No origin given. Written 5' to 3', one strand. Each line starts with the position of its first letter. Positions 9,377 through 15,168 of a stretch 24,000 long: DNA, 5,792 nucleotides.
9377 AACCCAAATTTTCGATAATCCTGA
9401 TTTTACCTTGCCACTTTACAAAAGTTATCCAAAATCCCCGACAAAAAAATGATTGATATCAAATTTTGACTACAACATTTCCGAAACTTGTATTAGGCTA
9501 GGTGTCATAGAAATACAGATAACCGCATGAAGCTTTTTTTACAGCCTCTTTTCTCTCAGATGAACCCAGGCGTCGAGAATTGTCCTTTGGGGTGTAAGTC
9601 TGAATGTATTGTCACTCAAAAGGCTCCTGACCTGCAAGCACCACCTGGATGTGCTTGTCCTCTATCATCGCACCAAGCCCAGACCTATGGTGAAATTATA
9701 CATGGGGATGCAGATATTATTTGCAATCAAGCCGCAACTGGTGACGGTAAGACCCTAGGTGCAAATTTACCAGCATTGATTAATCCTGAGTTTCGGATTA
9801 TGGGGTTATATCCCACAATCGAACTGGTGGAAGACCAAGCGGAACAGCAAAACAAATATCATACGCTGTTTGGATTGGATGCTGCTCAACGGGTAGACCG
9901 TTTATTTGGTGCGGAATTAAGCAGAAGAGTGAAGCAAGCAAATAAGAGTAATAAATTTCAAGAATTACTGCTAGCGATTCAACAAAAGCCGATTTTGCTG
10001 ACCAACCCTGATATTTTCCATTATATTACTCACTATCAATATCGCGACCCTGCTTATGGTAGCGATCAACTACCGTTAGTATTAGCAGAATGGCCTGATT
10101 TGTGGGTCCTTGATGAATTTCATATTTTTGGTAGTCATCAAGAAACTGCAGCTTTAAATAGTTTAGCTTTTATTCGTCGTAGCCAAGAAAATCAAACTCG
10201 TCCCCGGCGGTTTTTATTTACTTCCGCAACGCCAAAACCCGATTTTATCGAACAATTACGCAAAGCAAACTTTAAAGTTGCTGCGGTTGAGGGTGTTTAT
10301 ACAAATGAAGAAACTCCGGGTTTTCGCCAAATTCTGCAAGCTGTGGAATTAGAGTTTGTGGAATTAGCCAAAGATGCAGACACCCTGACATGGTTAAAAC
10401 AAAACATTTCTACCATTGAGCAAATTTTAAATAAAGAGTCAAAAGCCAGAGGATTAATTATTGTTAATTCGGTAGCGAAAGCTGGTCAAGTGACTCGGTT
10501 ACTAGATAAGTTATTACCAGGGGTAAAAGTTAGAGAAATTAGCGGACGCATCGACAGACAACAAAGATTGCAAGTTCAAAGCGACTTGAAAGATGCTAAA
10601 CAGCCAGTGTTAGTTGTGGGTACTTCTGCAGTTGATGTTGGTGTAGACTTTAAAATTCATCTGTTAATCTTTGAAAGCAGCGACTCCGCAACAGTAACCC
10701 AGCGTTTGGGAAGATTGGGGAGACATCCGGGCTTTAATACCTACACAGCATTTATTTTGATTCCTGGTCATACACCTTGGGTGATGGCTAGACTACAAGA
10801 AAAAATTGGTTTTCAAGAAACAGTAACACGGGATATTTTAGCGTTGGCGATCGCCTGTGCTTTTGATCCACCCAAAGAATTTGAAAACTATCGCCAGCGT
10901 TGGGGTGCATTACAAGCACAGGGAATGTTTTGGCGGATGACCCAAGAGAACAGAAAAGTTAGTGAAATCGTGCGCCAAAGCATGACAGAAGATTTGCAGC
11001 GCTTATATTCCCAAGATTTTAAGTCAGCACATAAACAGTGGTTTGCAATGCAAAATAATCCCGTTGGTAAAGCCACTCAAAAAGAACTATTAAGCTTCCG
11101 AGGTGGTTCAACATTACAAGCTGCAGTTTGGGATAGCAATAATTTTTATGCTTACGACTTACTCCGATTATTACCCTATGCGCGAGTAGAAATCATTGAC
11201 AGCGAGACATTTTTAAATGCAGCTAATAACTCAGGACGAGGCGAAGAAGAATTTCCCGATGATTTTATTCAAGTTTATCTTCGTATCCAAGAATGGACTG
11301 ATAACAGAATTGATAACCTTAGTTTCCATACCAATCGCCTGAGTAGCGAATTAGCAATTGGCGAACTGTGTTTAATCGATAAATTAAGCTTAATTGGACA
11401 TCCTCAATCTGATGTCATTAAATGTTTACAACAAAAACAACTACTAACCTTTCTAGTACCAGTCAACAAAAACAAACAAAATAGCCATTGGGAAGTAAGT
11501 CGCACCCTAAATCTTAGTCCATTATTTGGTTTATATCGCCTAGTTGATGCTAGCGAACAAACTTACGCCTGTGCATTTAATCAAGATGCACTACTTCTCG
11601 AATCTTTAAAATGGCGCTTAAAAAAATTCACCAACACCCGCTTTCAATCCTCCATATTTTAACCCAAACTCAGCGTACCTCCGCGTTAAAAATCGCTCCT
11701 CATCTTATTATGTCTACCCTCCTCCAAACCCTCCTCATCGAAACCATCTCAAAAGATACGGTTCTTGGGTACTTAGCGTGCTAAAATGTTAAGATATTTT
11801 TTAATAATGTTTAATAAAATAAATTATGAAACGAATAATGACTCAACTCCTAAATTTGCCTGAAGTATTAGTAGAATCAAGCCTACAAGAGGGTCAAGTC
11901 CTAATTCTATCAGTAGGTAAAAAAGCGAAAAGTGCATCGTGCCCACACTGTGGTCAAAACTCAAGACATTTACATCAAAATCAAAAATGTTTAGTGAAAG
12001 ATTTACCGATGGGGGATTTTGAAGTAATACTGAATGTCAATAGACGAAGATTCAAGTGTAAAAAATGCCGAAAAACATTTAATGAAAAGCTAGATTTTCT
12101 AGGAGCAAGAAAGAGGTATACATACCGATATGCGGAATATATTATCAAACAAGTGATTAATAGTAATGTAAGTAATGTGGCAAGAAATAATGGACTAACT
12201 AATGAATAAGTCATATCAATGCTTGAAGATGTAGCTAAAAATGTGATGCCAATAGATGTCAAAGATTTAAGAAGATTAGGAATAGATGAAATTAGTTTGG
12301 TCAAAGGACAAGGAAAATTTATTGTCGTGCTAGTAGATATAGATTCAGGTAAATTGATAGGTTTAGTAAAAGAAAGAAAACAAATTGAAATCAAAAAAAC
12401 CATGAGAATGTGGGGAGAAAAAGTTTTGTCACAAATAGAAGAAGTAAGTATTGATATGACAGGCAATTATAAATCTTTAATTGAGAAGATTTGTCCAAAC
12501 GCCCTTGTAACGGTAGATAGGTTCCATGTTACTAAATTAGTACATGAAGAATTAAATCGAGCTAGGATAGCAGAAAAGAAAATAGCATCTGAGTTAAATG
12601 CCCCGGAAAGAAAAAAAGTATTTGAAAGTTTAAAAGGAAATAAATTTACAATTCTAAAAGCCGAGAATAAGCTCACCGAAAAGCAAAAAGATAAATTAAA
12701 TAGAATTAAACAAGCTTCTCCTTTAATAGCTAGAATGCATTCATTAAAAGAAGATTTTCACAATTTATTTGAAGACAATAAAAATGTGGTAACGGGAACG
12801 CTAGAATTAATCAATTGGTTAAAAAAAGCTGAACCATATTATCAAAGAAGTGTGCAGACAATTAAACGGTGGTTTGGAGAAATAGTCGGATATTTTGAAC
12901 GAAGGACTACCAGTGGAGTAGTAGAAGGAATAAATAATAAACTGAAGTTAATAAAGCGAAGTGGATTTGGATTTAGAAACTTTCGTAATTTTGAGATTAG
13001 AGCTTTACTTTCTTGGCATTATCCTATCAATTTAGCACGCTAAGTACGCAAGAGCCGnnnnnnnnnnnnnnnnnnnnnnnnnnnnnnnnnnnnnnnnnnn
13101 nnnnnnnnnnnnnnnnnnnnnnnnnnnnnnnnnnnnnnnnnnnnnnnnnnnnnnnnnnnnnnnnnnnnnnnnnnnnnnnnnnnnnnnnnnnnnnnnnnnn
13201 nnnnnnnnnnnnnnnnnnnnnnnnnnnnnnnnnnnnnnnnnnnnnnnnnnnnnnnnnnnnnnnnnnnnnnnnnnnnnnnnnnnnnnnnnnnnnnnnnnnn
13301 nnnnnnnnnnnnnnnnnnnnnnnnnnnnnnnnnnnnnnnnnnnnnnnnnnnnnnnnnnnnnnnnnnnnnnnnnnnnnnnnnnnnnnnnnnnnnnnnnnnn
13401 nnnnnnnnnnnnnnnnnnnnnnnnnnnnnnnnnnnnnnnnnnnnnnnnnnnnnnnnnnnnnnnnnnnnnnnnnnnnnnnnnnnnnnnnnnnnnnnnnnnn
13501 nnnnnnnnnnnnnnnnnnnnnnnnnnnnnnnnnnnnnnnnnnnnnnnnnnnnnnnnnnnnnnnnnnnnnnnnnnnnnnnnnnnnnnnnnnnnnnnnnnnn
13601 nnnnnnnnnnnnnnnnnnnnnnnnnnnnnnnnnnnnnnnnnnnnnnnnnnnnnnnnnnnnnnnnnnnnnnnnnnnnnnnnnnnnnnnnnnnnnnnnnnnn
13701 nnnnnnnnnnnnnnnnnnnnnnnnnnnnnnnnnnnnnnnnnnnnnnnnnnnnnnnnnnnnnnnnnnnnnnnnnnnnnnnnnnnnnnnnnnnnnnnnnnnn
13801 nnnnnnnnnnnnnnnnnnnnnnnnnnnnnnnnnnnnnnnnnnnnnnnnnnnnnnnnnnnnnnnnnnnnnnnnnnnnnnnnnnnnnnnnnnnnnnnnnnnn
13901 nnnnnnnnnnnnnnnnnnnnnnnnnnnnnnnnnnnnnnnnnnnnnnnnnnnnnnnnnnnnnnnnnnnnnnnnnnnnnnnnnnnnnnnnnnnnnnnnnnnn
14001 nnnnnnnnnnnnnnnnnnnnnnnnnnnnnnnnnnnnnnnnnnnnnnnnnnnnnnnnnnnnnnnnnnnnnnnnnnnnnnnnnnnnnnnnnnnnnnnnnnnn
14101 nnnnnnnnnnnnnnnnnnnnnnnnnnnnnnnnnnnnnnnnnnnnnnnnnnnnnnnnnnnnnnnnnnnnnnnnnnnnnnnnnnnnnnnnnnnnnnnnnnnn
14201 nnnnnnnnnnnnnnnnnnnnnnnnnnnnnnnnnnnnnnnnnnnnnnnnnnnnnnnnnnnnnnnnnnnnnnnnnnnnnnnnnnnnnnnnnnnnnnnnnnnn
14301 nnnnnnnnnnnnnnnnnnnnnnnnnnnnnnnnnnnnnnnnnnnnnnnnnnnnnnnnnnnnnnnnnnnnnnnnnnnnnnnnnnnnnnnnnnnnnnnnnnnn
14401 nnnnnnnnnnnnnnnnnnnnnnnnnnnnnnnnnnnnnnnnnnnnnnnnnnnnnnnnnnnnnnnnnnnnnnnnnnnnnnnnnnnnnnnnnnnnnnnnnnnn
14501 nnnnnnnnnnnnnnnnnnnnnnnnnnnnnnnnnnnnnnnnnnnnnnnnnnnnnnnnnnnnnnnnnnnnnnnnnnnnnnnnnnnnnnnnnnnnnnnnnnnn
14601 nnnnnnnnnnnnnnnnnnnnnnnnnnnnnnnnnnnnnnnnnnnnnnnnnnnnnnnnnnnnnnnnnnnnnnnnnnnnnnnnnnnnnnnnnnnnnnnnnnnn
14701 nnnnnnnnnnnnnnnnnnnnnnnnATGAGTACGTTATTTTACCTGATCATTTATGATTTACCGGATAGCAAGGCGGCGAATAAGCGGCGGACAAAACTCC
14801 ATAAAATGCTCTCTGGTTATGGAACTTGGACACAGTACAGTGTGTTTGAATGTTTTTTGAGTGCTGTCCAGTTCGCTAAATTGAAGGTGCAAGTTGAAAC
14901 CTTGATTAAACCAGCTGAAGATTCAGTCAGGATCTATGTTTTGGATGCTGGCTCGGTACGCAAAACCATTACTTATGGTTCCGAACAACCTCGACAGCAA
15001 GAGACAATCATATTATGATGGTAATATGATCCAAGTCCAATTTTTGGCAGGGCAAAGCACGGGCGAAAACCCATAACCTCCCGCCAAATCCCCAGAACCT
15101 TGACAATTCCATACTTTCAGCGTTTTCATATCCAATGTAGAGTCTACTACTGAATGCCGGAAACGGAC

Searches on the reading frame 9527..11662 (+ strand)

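Call 42: search_protein_families(library=pfam, proteins=[window:9527-11662:+], max_evalue=0.001)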
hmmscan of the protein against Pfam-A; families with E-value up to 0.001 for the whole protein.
window:9527-11662:+ (711 aa): 3 families
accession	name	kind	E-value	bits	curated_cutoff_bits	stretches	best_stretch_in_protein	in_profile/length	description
PF00270.35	DEAD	-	1.1e-15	58.2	26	1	48-242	2-165/167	DEAD/DEAH box helicase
PF00271.37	Helicase_C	-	7.8e-12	45.9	23.5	1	294-400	3-109/110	Helicase conserved C-terminal domain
PF22590.2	Cas3-like_C_2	-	8.3e-12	45.8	27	1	307-401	3-105/106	CRISPR-associated nuclease/helicase Cas3, C-terminal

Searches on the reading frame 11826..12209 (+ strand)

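Call 42: search_protein_families(library=pfam, proteins=[window:11826-12209:+], max_evalue=0.001)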
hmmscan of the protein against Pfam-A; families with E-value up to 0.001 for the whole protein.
window:11826-12209:+ (127 aa): 4 families
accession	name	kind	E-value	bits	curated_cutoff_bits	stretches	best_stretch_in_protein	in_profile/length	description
PF14690.11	Zn_ribbon_ISL3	-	1.6e-14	54.5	25.5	1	37-81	3-47/47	zinc-finger of transposase IS204/IS1001/IS1096/IS1165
PF13542.12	HTH_Tnp_ISL3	-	2.9e-08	33.5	27.4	1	87-125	1-39/51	Helix-turn-helix domain of transposase family ISL3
PF20020.4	DUF6431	-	4.9e-06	26.7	26.6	1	39-112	1-69/82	Domain of unknown function (DUF6431)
PF09723.15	Zn_ribbon_8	-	0.00053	20.4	34.4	0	32-46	23-37/41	Zinc ribbon domain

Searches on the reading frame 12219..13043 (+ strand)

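Call 42: search_protein_families(library=pfam, proteins=[window:12219-13043:+], max_evalue=0.001)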
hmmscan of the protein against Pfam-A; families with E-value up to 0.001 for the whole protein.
window:12219-13043:+ (274 aa): 1 family
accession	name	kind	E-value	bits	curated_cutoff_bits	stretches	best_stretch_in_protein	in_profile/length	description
PF01610.23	DDE_Tnp_ISL3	-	9.7e-62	209.3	23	1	20-261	1-239/240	Transposase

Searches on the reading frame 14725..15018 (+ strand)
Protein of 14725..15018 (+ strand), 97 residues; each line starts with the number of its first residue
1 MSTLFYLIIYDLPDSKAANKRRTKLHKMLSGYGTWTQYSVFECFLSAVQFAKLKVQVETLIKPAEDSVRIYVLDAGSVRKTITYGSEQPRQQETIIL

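Call 4: search_protein_families(library=pfam, proteins=[window:14725-15018:+], max_evalue=0.01)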
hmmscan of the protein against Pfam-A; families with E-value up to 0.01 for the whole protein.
window:14725-15018:+ (97 aa): 1 family
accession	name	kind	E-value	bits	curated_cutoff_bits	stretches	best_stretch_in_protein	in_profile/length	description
PF09827.14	CRISPR_Cas2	-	4e-22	78.6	23.8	1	5-80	2-73/74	CRISPR associated protein Cas2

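Call 5: search_protein_families(library=ncbifam, proteins=[window:14725-15018:+], max_evalue=0.01)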
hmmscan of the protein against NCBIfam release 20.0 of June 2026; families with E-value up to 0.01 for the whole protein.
window:14725-15018:+ (97 aa): 1 family
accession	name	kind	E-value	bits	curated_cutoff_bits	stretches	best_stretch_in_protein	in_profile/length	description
TIGR01573.1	cas2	equivalog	1.3e-18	67.1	24.5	1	5-93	2-91/96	CRISPR-associated endonuclease Cas2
